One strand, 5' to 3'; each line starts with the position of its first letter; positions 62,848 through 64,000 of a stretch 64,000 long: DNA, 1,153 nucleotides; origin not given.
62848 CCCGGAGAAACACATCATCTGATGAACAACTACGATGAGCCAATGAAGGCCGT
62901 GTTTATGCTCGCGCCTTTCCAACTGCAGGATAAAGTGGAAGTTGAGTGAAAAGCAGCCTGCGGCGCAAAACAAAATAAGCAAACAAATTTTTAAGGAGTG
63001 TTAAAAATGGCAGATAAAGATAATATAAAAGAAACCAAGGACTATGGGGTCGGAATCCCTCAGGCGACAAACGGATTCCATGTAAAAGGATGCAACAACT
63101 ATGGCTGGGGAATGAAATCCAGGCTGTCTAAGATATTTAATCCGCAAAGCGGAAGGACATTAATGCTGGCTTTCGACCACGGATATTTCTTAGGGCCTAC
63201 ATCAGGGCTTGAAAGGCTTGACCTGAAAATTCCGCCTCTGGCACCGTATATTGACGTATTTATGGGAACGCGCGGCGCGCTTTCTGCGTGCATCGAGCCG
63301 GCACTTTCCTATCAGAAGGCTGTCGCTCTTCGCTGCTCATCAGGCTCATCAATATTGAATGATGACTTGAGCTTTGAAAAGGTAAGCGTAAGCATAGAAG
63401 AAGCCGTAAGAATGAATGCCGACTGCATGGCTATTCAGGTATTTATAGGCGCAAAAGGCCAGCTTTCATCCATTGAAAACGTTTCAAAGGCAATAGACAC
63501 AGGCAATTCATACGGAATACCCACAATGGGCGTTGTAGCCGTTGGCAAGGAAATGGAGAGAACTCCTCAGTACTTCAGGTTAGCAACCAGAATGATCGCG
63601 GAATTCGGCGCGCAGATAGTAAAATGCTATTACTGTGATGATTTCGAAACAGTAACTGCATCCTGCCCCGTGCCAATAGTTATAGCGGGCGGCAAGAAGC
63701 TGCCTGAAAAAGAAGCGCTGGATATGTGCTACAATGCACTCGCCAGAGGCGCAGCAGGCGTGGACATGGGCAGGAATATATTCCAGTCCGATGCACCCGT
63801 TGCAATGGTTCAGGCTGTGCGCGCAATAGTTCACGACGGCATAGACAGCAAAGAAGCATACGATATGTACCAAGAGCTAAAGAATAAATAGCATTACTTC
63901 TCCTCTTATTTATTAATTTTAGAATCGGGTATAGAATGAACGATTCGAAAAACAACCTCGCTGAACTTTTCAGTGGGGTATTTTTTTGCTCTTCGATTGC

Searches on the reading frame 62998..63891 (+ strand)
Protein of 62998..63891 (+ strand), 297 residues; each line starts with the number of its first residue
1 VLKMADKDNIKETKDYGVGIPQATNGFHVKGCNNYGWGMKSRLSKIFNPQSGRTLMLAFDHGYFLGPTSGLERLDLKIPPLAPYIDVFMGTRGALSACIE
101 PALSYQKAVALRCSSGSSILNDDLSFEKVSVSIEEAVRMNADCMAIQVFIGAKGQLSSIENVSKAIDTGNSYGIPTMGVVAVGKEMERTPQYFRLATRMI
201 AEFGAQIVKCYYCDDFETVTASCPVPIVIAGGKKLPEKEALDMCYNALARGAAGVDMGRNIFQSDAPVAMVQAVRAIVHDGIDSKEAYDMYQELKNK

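Call 45: search_protein_families(library=pfam, proteins=[window:62998-63891:+], max_evalue=0.001)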
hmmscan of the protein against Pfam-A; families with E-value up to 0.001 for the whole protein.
window:62998-63891:+ (297 aa): 1 family
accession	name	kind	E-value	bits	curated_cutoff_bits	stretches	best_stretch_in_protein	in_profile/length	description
PF01791.15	DeoC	-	8.6e-17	62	23.8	1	56-264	3-229/229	DeoC/LacD family aldolase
